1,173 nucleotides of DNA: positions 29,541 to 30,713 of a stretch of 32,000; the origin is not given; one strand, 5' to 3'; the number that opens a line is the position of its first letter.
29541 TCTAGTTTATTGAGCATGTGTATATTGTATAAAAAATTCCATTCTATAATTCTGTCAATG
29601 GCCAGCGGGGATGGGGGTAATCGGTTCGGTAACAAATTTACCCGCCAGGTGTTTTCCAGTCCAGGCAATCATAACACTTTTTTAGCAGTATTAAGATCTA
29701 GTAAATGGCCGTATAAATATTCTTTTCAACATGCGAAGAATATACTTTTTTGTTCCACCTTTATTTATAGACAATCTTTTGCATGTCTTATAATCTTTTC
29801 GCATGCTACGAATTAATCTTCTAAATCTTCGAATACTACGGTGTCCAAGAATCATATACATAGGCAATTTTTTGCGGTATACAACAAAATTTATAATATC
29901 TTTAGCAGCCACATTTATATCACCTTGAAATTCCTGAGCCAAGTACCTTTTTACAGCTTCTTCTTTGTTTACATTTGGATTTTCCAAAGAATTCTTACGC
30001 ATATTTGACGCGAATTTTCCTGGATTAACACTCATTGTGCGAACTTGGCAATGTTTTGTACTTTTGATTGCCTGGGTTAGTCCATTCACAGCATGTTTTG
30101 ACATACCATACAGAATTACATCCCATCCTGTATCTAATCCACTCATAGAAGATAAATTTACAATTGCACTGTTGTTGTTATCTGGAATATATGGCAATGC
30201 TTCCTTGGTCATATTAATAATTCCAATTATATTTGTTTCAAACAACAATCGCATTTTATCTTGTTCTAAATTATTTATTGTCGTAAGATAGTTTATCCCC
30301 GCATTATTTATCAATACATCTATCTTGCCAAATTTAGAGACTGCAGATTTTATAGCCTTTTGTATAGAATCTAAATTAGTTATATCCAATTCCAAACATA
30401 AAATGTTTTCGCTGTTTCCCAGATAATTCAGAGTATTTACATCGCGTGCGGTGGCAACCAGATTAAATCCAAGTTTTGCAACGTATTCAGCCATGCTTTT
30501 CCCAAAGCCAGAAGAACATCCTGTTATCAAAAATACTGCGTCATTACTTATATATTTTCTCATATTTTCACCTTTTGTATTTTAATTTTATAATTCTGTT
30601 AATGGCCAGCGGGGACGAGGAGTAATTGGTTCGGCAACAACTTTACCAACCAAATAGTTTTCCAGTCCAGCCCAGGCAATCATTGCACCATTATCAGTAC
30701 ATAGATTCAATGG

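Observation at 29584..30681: Decayed second copy of the tsaD 3' end beyond an SDR gene: footprint of an insertion into tsaD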

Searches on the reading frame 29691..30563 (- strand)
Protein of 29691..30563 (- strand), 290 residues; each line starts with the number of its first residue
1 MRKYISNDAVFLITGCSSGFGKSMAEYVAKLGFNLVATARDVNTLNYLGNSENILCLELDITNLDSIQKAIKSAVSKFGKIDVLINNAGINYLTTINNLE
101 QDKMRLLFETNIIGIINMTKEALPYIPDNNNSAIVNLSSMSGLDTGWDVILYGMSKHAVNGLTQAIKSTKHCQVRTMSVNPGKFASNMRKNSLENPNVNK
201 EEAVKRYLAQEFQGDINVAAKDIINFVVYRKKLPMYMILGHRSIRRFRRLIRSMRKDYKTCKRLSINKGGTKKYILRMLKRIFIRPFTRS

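Call 5: search_protein_families(library=pfam, proteins=[window:29691-30563:-], max_evalue=0.01)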
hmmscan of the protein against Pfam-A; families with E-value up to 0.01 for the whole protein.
window:29691-30563:- (290 aa): 4 families
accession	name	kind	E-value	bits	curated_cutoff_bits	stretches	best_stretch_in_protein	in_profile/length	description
PF00106.31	adh_short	-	6.9e-43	146.8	26.6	1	10-195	2-193/195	short chain dehydrogenase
PF13561.12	adh_short_C2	-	2.2e-26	93.3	27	1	17-202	3-194/236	Enoyl-(Acyl carrier protein) reductase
PF08659.16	KR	-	3.4e-10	40.5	22.6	1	9-168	1-165/180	KR domain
PF01370.27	Epimerase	-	0.0015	18.5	20.9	1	12-170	2-160/240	NAD dependent epimerase/dehydratase family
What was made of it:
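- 29691..30563 (-): SDR gene (290 aa), a relocated single-copy gene of the LicD/cytidylyltransferase glycan pathway. adh_short E 7e-43 (call 5).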

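Call 11: find_homologous_proteins(query=window:29691-30563:-)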
Query window:29691-30563:- (290 aa): 1720 proteins with E <= 0.001 among 2591 candidates; the best 120 are listed.
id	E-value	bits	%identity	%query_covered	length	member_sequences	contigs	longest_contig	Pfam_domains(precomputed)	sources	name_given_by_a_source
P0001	3.4e-172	589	91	100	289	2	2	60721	PF08659.17,PF13561.13,PF00106.32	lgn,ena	-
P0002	6.2e-112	392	61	99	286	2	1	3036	PF08659.17,PF13561.13,PF00106.32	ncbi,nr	ncbi:MAG: SDR family NAD(P)-dependent oxidoreductase [Alphaproteobacteria bacterium]|nr:SDR family N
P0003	1.2e-83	299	50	98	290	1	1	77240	PF08659.17,PF13561.13,PF00106.32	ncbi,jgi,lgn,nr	ncbi:MAG: SDR family NAD(P)-dependent oxidoreductase [Rickettsiales bacterium]|jgi:NADP-dependent 3-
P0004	4.9e-62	228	42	98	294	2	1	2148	PF08659.17,PF13561.13,PF13460.13,PF00106.32,PF01370.28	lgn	-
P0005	1.0e-59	220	43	98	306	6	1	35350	PF08659.17,PF13561.13,PF00106.32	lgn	-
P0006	1.0e-55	207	41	99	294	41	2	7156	PF08659.17,PF13561.13,PF00106.32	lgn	-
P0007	1.3e-50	190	39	86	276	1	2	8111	PF08659.17,PF13561.13,PF00106.32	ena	-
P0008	1.0e-49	188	40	91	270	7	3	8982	PF08659.17,PF13561.13,PF13460.13,PF00106.32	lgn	-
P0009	2.1e-47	180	37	95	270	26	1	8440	PF08659.17,PF13561.13,PF00106.32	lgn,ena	-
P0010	5.9e-39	152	35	87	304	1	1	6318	PF08659.17,PF13561.13,PF00106.32,PF01370.28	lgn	-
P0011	2.0e-38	151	35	88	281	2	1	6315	PF08659.17,PF13561.13,PF00106.32,PF01370.28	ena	-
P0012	4.3e-37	146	43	61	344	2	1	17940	PF08659.17,PF13561.13,PF00106.32,PF01370.28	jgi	-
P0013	1.0e-36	145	33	90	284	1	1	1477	PF08659.17,PF13561.13,PF00106.32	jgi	jgi:NAD(P)-dependent dehydrogenase (short-subunit alcohol dehydrogenase family)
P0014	1.4e-35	141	34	88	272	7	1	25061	PF08659.17,PF13561.13,PF13460.13,PF00106.32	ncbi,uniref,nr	ncbi:short-chain dehydrogenase/reductase [Siphonobacter sp. BAB-5385]|uniref:oxidoreductase n=1 Tax=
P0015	1.7e-35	141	33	89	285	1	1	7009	PF08659.17,PF13561.13,PF00106.32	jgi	jgi:NAD(P)-dependent dehydrogenase (short-subunit alcohol dehydrogenase family)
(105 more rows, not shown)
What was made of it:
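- Checked: SDR homologues are generally 270-290 aa (call 11).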

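Call 12: find_encoding_contigs(protein=P0001, flank=6000)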
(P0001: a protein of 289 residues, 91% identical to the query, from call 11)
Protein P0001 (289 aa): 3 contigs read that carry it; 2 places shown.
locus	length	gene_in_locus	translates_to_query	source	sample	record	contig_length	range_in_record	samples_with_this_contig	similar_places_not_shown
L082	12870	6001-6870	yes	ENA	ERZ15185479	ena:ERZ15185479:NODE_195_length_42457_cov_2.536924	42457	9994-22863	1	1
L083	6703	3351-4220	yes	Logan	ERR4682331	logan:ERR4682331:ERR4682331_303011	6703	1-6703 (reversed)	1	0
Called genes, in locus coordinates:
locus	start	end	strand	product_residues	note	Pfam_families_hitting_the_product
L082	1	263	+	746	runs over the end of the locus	PF00521:DNA_topoisoIV, PF03989:DNA_gyraseA_C (faint)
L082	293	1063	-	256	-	-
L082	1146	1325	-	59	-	PF00471:Ribosomal_L33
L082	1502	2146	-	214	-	PF03167:UDG (weak)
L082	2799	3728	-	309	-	-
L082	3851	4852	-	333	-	PF00044:Gp_dh_N, PF02800:Gp_dh_C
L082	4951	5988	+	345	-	PF17101:Stealth_CR1 (weak), PF11380:Stealth_CR2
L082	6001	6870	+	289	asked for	PF00106:adh_short, PF08659:KR, PF13561:adh_short_C2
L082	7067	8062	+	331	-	PF04991:LicD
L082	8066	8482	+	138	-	PF01467:CTP_transf_like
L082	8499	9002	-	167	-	PF18454:Mtd_N, PF21882:Gp53-like_C (weak)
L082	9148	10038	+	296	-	PF01745:IPT (faint), PF01715:IPPT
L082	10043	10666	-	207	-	-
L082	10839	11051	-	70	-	-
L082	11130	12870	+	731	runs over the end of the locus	PF17764:PriA_3primeBD, PF00270:DEAD, PF04851:ResIII, PF18319:Zn_ribbon_PriA, PF00271:Helicase_C (weak), PF18074:PriA_C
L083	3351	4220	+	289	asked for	PF00106:adh_short, PF08659:KR, PF13561:adh_short_C2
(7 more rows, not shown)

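Call 13: find_encoding_contigs(protein=P0002, flank=6000)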
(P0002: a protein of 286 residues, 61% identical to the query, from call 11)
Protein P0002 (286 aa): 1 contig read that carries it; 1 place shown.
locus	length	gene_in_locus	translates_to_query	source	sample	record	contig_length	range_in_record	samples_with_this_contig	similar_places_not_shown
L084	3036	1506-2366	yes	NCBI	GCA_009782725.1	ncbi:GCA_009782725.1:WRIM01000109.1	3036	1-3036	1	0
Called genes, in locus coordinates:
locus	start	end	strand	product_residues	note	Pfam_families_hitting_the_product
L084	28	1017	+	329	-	PF04991:LicD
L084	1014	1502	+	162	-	PF01467:CTP_transf_like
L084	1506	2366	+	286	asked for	PF00106:adh_short, PF08659:KR, PF13561:adh_short_C2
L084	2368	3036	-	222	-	?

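Call 14: find_encoding_contigs(protein=P0003, flank=6000)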
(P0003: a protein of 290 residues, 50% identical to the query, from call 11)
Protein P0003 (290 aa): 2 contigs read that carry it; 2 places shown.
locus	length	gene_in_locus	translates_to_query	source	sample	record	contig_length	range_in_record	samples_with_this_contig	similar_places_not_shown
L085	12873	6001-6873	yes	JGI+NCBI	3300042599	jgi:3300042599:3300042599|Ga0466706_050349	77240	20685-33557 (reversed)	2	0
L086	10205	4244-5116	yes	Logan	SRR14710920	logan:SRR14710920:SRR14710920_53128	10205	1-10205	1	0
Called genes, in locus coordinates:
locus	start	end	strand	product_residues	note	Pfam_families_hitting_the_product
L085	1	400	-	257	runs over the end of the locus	PF03372:Exo_endo_phos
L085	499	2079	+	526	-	PF00501:AMP-binding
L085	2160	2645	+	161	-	PF02075:RuvC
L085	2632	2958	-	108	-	PF05258:DciA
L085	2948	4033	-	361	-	PF03562:MltA, PF06725:3D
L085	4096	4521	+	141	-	PF02556:SecB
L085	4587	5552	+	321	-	PF04991:LicD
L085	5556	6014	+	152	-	PF01467:CTP_transf_like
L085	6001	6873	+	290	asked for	PF00106:adh_short, PF08659:KR, PF13561:adh_short_C2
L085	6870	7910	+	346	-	PF04230:PS_pyruv_trans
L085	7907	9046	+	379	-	PF04230:PS_pyruv_trans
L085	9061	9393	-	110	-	-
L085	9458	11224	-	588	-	PF01336:tRNA_anti-codon, PF00152:tRNA-synt_2, PF02938:GAD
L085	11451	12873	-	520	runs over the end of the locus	PF00501:AMP-binding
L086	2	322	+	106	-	?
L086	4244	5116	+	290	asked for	PF00106:adh_short, PF08659:KR, PF13561:adh_short_C2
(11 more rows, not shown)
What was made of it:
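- (4) SDR homologues at 91%, 61% and 50% identity all sit next to LicD and a CTP-transferase (calls 12-14).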

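Call 30: find_encoding_contigs(protein=window:29691-30563:-, flank=4000, max_places=10)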
Protein window:29691-30563:- (290 aa): no gene with exactly this product is on record in the collection.

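Call 33: list_cluster_members(proteins=[window:29691-30563:-, window:30588-31658:-, window:29102-29557:-])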
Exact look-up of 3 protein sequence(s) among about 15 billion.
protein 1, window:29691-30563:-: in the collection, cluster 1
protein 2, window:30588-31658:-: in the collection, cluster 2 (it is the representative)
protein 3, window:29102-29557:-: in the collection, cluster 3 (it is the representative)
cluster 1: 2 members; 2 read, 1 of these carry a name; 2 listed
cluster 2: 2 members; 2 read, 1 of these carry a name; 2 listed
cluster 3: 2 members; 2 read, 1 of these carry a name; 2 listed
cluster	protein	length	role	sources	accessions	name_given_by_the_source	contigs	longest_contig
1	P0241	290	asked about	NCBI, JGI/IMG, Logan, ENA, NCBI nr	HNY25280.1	MAG TPA: SDR family NAD(P)-dependent oxidoreductase [Alphaproteobacteria bacterium] | SDR family NAD(P)-dependent oxidoreductase [Alphaproteobacteria bacterium]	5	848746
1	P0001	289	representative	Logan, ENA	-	-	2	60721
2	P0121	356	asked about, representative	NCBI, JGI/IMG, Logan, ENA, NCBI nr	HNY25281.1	MAG TPA: tRNA (adenosine(37)-N6)-threonylcarbamoyltransferase complex transferase subunit ... | tRNA (adenosine(37)-N6)-threonylcarbamoyltransferase complex transferase subunit TsaD ...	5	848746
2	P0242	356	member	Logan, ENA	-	-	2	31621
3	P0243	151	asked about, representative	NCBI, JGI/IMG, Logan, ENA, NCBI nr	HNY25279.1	MAG TPA: hypothetical protein PKJ33_01895 [Alphaproteobacteria bacterium] | hypothetical protein [Alphaproteobacteria bacterium]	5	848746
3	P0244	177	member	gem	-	-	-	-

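Call 34: find_encoding_contigs(protein=P0242, flank=6000, max_places=6)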
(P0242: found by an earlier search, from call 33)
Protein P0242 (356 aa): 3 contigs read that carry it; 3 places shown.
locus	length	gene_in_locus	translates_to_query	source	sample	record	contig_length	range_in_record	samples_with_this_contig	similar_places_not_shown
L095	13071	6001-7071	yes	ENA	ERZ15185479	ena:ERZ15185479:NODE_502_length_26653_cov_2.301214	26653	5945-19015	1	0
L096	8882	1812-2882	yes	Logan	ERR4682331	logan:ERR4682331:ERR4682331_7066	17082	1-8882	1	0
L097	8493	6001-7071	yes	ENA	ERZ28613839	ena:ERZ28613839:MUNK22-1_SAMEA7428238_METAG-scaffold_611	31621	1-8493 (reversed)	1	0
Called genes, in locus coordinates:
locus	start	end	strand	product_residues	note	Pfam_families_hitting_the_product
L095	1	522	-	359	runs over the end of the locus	PF00365:PFK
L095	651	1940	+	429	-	PF01476:LysM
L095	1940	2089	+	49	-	-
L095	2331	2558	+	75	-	-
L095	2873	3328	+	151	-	PF00886:Ribosomal_S16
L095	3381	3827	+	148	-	PF01782:RimM, PF24986:PRC_RimM (faint)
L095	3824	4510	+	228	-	PF01746:tRNA_m1G_MT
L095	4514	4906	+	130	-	PF01245:Ribosomal_L19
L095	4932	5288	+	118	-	PF09923:DUF2155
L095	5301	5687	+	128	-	-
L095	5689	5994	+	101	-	-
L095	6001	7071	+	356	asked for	PF00814:TsaD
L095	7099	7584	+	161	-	-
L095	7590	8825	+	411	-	PF13742:tRNA_anti_2, PF01336:tRNA_anti-codon, PF02601:Exonuc_VII_L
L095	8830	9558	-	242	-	-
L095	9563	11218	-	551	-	PF02463:SMC_N, PF13476:AAA_23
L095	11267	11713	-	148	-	-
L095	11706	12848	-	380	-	PF13361:UvrD_C, PF13538:UvrD_C_2 (faint)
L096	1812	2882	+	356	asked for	PF00814:TsaD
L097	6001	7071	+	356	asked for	PF00814:TsaD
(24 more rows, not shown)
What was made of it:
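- The sister's two loci come from the same two samples (calls 12, 34). An empty site exists (call 34).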

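Call 43: search_protein_families(library=ncbifam, proteins=[window:29691-30563:-, L082:4951-5988:+, L082:7067-8062:+, L082:8066-8482:+, L095:7099-7584:+], max_evalue=0.001)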
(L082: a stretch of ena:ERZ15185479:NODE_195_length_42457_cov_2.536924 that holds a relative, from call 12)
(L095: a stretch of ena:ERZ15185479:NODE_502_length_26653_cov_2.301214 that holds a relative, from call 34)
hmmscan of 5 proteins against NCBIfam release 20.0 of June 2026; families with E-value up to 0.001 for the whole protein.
window:29691-30563:- (290 aa): 216 families (the best 25 are shown)
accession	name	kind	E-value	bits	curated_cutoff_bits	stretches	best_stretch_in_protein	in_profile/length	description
NF004824.0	PRK06180.1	subfamily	2.9e-49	167.7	298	1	7-266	3-273/279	oxidoreductase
NF006114.0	PRK08263.1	subfamily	1.1e-44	152.7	290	1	8-267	3-270/280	short chain dehydrogenase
NF005372.1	PRK06914.1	subfamily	1.6e-38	132.5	320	1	9-205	3-207/279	SDR family oxidoreductase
NF004823.0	PRK06179.1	subfamily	2.6e-38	132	310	1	6-205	3-201/271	oxidoreductase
NF052558.1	MBtsdlDhBudC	equivalog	1.1e-36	126.7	270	1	8-201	3-199/250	meso-2,3-butanediol dehydrogenase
NF004826.0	PRK06182.1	subfamily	2.2e-34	119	305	1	7-190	3-186/274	oxidoreductase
NF004825.0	PRK06181.1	equivalog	1.3e-33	116.4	215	1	8-249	6-249/268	SDR family oxidoreductase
NF005559.1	PRK07231.1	subfamily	1.6e-33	116.3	215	1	8-206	4-208/249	glucose 1-dehydrogenase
NF049977.1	KDhSphingRedKdsR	equivalog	4.3e-33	114.8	400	1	8-193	3-185/267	3-ketodihydrosphingosine reductase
NF006123.0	PRK08267.1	equivalog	2.1e-32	112.4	261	1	11-227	5-220/261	SDR family oxidoreductase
NF005594.0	PRK07326.1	equivalog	5.3e-32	111.2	271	1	7-194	5-196/237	SDR family oxidoreductase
NF005806.0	PRK07666.1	equivalog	1.4e-30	106.3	286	1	10-196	9-202/239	3-ketoacyl-ACP reductase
NF006776.0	PRK09291.1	equivalog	5.4e-30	104.8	265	1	11-202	5-196/257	SDR family oxidoreductase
NF006073.0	PRK08219.1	equivalog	7.5e-30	104.3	218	1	9-191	4-181/227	SDR family oxidoreductase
NF005065.0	PRK06482.1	equivalog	8.2e-30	104.1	291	1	11-244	5-248/276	SDR family oxidoreductase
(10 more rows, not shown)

L082:4951-5988:+ (345 aa): 0 families

L082:7067-8062:+ (331 aa): 1 family
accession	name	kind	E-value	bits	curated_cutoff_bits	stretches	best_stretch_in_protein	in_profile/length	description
NF045866.1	GGPL_Ptran_Mf1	equivalog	1.4e-16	61.4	225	1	61-299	2-230/240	diacylglycerol cholinephosphotransferase Mf1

L082:8066-8482:+ (138 aa): 13 families
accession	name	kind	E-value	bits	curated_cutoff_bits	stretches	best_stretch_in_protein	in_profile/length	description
TIGR02199.1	rfaE_dom_II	equivalog_domain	3.3e-19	69.1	181.5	1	2-137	12-143/144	D-glycero-beta-D-manno-heptose 1-phosphate adenylyltransferase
TIGR00125.1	cyt_tran_rel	domain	2.5e-16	59.6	27.7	1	3-68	1-64/65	adenylyltransferase/cytidyltransferase family protein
TIGR01518.1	g3p_cytidyltrns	equivalog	1.9e-11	44.2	165.4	1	5-135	2-124/125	glycerol-3-phosphate cytidylyltransferase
NF008454.0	PRK11316.1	equivalog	1.3e-10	40.6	521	1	3-137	342-472/475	bifunctional D-glycero-beta-D-manno-heptose-7-phosphate kinase/D-glycero-beta-D-manno-heptose 1-phosphate adenylyltransferase HldE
NF001985.0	PRK00777.1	subfamily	7.5e-08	32.6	104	1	5-62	8-64/157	pantetheine-phosphate adenylyltransferase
NF002250.0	PRK01170.1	subfamily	1.9e-06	27.6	489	1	3-74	2-72/322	bifunctional pantetheine-phosphate adenylyltransferase/NTP phosphatase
NF004162.0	PRK05627.1-5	equivalog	2.3e-06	27.2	241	1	5-98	17-119/304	bifunctional riboflavin kinase/FAD synthetase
NF005518.0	PRK07143.1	equivalog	2.5e-06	27.1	232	1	5-74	19-89/281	hypothetical protein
TIGR01510.1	coaD_prev_kdtB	equivalog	3.7e-06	27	103.3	1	4-72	2-64/155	pantetheine-phosphate adenylyltransferase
NF045965.1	RibF_rel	equivalog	1.2e-05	24.8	200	1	6-90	17-113/279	FAD synthase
NF041124.1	CoaD_Thcocales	equivalog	0.00014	21.7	290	1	5-48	8-50/156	phosphopantetheine adenylyltransferase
TIGR01526.1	nadR_NMN_Atrans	equivalog_domain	0.00027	20.3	341.15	1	1-71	1-68/325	nicotinamide-nucleotide adenylyltransferase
NF000840.1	PRK00071.1-3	equivalog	0.00082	18.9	150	0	2-70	7-74/201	nicotinate-nucleotide adenylyltransferase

L095:7099-7584:+ (161 aa): 0 families

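Call 44: find_homologous_proteins(query=L082:7067-8062:+, max_evalue=1e-40)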
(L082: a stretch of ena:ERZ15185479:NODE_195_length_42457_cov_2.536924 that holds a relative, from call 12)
Query L082:7067-8062:+ (331 aa): 15 proteins with E <= 1e-40 among 1809 candidates.
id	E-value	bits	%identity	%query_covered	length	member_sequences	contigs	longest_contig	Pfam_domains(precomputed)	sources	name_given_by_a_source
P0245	5.3e-214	728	95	100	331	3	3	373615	PF04991.20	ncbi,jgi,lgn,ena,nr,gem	ncbi:MAG TPA: LicD family protein [Alphaproteobacteria bacterium]|nr:LicD family protein [Alphaprote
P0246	2.7e-110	387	52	100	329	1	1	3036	PF04991.20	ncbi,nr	ncbi:MAG: LicD family protein [Alphaproteobacteria bacterium]|nr:LicD family protein [Alphaproteobac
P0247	6.6e-99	349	52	95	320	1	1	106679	PF04991.20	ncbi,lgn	-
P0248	7.5e-91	323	46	99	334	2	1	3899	PF04991.20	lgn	-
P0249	7.3e-90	320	53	81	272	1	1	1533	PF04991.20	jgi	jgi:phosphorylcholine metabolism protein LicD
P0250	1.6e-88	315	46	91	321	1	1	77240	PF04991.20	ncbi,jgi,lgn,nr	ncbi:MAG: LicD family protein [Rickettsiales bacterium]|jgi:lipopolysaccharide cholinephosphotransfe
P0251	5.1e-88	314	46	98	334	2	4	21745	PF04991.20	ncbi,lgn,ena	-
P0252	7.3e-85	303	44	98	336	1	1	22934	PF04991.20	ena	-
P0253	8.2e-85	303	43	99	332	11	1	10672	PF04991.20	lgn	-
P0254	1.7e-77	279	49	80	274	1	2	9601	PF04991.20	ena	-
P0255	1.1e-61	227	36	98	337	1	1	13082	PF04991.20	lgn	-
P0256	1.2e-60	224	36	100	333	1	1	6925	PF04991.20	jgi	-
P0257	4.9e-52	195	37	100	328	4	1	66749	PF04991.20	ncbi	-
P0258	1.5e-47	181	36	91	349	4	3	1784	PF04991.20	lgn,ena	-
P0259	5.5e-47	179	38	91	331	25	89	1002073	PF04991.20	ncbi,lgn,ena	-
